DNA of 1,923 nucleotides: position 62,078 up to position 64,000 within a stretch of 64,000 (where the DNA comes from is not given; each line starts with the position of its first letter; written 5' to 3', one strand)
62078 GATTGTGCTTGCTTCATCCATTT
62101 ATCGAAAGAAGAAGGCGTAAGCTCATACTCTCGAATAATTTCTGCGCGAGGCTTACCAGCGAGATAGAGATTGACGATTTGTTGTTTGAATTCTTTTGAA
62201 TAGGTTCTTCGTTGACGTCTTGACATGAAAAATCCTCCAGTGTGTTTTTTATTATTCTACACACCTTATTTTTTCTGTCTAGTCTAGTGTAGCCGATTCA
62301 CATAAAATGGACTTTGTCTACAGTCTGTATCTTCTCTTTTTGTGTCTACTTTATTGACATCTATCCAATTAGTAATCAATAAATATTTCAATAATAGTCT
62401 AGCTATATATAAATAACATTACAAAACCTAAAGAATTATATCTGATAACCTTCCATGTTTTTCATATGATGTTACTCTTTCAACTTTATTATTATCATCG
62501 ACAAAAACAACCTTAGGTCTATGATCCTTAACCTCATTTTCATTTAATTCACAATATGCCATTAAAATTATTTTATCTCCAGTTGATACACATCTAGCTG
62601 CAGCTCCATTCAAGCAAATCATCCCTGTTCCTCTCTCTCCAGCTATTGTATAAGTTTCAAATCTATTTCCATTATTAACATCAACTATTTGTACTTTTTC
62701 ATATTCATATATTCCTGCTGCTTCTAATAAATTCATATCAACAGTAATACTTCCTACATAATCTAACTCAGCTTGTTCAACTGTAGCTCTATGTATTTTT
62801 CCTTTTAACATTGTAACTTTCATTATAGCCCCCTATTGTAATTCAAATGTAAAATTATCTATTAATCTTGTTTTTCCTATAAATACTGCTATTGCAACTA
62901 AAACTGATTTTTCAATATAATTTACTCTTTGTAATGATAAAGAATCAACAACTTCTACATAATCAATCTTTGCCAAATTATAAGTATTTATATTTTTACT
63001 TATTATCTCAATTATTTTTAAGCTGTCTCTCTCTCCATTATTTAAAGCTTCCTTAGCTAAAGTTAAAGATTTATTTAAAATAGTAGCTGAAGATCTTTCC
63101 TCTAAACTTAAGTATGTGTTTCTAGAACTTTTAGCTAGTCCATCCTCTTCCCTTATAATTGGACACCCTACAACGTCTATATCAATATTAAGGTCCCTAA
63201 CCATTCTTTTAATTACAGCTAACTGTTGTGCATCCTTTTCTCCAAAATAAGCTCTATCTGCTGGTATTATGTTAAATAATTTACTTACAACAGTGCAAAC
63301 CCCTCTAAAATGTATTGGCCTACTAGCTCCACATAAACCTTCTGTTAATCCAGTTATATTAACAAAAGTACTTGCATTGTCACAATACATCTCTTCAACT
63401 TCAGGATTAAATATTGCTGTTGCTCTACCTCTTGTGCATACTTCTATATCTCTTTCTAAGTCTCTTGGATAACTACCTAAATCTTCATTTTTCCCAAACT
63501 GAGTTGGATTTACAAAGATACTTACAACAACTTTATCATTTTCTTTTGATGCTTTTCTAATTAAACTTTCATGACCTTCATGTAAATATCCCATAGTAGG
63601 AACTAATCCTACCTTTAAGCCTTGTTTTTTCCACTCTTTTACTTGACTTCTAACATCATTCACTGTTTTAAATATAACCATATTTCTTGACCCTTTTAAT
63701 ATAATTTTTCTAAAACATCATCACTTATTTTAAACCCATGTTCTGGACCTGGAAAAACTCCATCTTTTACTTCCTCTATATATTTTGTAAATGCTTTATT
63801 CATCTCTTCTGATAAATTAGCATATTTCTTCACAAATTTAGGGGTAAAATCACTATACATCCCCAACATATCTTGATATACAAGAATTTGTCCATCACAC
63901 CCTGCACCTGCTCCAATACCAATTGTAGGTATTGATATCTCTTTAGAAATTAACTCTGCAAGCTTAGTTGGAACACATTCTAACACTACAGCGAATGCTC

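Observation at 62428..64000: Very low-GC panBCD pantothenate-biosynthesis operon adjacent to the IS junkyard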

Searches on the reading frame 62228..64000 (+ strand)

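Call 7: search_protein_families(library=ncbifam, proteins=[L001:16469-17296:-, L001:17308-18168:-])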
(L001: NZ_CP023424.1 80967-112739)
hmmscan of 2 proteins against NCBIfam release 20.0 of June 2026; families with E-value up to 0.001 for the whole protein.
L001:16469-17296:- (275 aa): 2 families
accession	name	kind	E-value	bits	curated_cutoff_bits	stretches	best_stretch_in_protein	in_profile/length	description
NF001452.0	PRK00311.1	subfamily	2.4e-120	400.8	272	1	3-264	5-266/267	3-methyl-2-oxobutanoate hydroxymethyltransferase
TIGR00222.1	panB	equivalog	3.1e-105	351.4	207.55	1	1-265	1-264/264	3-methyl-2-oxobutanoate hydroxymethyltransferase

L001:17308-18168:- (286 aa): 10 families
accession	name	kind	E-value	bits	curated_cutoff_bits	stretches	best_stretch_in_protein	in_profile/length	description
NF005650.0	PRK07417.1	equivalog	5.6e-07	29.1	290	1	6-121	2-115/281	prephenate/arogenate dehydrogenase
NF006307.0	PRK08507.1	equivalog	5.2e-06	25.8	295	1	6-122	1-116/275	prephenate dehydrogenase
NF011381.1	PRK14806.1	equivalog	4.3e-05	21.9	902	1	5-109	3-108/733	bifunctional prephenate dehydrogenase/3-phosphoshikimate 1-carboxyvinyltransferase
NF005106.0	PRK06545.1-4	equivalog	5.7e-05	22.6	569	1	7-106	3-104/363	prephenate dehydrogenase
NF007161.0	PRK09599.1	subfamily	5.8e-05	22.5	271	1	6-90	1-87/302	NADP-dependent phosphogluconate dehydrogenase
NF009830.0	PRK13304.1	equivalog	8.1e-05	22.2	267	1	6-84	2-82/265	aspartate dehydrogenase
TIGR00872.1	gnd_rel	equivalog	0.00014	21.2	297.2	1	6-93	1-89/299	phosphogluconate dehydrogenase (NAD(+)-dependent, decarboxylating)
NF005063.0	PRK06476.1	equivalog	0.0006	19.4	254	0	6-212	1-196/258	pyrroline-5-carboxylate reductase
NF005107.0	PRK06545.1-5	equivalog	0.00061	18.8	414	0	3-112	5-111/367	prephenate dehydrogenase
NF010704.0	PRK14104.1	subfamily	0.00089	17.6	1041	0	137-180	148-191/546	chaperonin GroEL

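Call 8: search_protein_families(library=pfam, proteins=[L001:16469-17296:-, L001:17308-18168:-])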
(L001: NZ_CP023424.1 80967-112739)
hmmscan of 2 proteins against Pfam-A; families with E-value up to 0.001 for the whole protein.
L001:16469-17296:- (275 aa): 3 families
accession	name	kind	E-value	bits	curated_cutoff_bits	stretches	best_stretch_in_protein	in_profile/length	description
PF02548.21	Pantoate_transf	-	1.3e-119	398.8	28.7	1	3-259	2-258/259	Ketopantoate hydroxymethyltransferase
PF13714.12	PEP_mutase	-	6.4e-06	26.3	31.5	1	14-181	7-176/240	Phosphoenolpyruvate phosphomutase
PF01177.27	Asp_Glu_race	-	1.1e-05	25.7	31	1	112-206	4-99/211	Asp/Glu/Hydantoin racemase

L001:17308-18168:- (286 aa): 6 families
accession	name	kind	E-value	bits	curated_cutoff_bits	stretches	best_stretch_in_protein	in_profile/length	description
PF10728.14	DUF2520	-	6.1e-34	116.9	25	1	138-262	2-124/125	Domain of unknown function (DUF2520)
PF10727.15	Rossmann-like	-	2.8e-11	43.8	23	1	6-120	15-131/131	Rossmann-like domain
PF03807.23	F420_oxidored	-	2e-07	31.9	21.6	1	8-93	2-88/94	NADP oxidoreductase coenzyme F420-dependent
PF01408.29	GFO_IDH_MocA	-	3.6e-07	31.3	24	1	6-83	1-82/120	Oxidoreductase family, NAD-binding Rossmann fold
PF03446.21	NAD_binding_2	-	0.00041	20.8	21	1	7-98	1-94/161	NAD binding domain of 6-phosphogluconate dehydrogenase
PF07991.19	KARI_N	-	0.00069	19.7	20.6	0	7-95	6-93/165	Acetohydroxy acid isomeroreductase, NADPH-binding domain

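Call 45: search_solved_structures(query=L001:17308-18168:-, show_alignments=2, max_evalue=0.01)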
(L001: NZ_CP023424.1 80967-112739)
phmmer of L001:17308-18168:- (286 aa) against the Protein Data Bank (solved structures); distinct sequences matched with E-value up to 0.01: 4.
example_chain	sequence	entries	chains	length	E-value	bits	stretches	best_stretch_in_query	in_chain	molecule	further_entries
2i76_A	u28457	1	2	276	3.1e-15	60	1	9-242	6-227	Hypothetical protein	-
3d1l_A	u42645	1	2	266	6.8e-11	45.7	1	9-264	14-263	Putative NADP oxidoreductase BF3122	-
1r6f_A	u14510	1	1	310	0.00039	23.6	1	76-213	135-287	Virulence-associated V antigen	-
4jbu_A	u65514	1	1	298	0.00044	23.4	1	76-213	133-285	Virulence-associated V antigen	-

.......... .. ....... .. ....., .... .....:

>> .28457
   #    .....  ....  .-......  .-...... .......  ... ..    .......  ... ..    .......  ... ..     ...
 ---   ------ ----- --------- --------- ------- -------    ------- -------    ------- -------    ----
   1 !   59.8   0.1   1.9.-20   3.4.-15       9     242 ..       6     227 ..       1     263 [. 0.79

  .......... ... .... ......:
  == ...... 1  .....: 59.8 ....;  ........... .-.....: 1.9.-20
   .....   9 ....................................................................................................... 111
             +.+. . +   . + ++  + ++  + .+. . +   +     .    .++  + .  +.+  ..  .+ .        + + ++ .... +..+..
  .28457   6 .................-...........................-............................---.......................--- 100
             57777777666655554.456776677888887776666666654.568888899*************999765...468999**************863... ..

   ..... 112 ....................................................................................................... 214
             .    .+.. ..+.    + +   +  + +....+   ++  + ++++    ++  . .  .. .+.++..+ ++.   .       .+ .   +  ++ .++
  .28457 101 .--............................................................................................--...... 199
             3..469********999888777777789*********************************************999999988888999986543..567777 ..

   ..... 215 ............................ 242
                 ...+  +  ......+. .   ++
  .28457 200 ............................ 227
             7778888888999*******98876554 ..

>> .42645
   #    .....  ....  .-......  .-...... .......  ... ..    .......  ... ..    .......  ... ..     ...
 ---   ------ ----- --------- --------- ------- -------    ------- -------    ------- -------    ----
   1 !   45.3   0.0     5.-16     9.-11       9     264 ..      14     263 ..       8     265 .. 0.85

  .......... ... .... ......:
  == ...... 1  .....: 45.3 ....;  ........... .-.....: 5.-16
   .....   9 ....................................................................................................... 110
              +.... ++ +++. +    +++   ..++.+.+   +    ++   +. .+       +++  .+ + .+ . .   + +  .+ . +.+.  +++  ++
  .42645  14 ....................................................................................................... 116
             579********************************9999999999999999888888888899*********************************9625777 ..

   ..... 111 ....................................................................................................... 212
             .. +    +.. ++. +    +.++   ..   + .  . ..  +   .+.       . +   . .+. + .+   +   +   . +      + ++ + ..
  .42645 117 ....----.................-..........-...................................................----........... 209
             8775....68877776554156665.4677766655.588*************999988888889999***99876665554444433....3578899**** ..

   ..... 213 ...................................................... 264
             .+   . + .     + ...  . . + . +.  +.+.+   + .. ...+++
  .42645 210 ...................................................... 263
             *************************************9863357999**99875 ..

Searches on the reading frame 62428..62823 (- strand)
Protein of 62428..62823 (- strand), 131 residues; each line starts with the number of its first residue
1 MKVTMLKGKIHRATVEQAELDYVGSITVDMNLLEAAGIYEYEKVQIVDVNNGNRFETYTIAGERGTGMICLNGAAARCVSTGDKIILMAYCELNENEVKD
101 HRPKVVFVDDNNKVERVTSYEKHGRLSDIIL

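Call 7: search_protein_families(library=ncbifam, proteins=[window:62428-62823:-])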
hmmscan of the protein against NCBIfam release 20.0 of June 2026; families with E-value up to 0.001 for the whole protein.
window:62428-62823:- (131 aa): 1 family
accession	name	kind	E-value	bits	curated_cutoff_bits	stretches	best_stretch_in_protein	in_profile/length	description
TIGR00223.1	panD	equivalog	4.5e-51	172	106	1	1-118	1-118/126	aspartate 1-decarboxylase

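Call 8: search_protein_families(library=pfam, proteins=[window:62428-62823:-])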
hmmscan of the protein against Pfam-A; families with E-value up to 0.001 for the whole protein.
window:62428-62823:- (131 aa): 1 family
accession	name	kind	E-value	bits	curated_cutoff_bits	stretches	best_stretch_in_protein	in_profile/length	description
PF02261.22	Asp_decarbox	-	1.1e-52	177.2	25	1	1-114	1-114/115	Aspartate decarboxylase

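Call 44: search_solved_structures(query=window:62428-62823:-, show_alignments=2)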
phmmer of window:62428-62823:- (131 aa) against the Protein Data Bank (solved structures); distinct sequences matched with E-value up to 0.001: 26.
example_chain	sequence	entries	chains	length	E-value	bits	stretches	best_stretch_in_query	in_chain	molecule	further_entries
3plx_B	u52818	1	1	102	1.4e-37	131.5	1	26-126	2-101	Aspartate 1-decarboxylase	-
2c45_A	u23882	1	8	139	5.2e-34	120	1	3-113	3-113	Aspartate 1-decarboxylase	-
1ppy_A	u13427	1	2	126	1.1e-29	106.1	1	4-117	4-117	Aspartate 1-decarboxylase precursor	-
1pqe_A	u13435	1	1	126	2.9e-29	104.7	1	4-117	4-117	Aspartate 1-decarboxylase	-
4cs0_A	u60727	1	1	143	4.4e-29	104.1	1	4-117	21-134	ASPARTATE 1-DECARBOXYLASE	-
1pqh_A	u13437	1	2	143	4.4e-29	104.1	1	4-117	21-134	Aspartate 1-decarboxylase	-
4azd_A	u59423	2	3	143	8.5e-29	103.2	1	4-117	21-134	ASPARTATE 1-DECARBOXYLASE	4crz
1pqf_A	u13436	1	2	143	1.2e-28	102.7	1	4-117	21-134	Aspartate 1-decarboxylase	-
1pt0_A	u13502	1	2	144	4.1e-28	101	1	4-117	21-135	Aspartate 1-decarboxylase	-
1pt1_A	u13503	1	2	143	4.4e-28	100.9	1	4-117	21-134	Aspartate 1-decarboxylase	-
1pyq_A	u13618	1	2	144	4.4e-28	100.9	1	4-117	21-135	Aspartate 1-decarboxylase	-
1uhd_A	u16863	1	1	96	6.1e-25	90.7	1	26-114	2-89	Aspartate 1-decarboxylase alpha chain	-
1uhe_A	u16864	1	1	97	7.3e-25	90.5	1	26-115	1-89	Aspartate 1-decarboxylase alpha chain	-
1vc3_B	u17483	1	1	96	1.2e-24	89.8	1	26-117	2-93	L-Aspartate-alpha-Decarboxylase heavy chain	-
2eeo_B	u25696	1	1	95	1.9e-24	89.2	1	26-117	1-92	Aspartate 1-decarboxylase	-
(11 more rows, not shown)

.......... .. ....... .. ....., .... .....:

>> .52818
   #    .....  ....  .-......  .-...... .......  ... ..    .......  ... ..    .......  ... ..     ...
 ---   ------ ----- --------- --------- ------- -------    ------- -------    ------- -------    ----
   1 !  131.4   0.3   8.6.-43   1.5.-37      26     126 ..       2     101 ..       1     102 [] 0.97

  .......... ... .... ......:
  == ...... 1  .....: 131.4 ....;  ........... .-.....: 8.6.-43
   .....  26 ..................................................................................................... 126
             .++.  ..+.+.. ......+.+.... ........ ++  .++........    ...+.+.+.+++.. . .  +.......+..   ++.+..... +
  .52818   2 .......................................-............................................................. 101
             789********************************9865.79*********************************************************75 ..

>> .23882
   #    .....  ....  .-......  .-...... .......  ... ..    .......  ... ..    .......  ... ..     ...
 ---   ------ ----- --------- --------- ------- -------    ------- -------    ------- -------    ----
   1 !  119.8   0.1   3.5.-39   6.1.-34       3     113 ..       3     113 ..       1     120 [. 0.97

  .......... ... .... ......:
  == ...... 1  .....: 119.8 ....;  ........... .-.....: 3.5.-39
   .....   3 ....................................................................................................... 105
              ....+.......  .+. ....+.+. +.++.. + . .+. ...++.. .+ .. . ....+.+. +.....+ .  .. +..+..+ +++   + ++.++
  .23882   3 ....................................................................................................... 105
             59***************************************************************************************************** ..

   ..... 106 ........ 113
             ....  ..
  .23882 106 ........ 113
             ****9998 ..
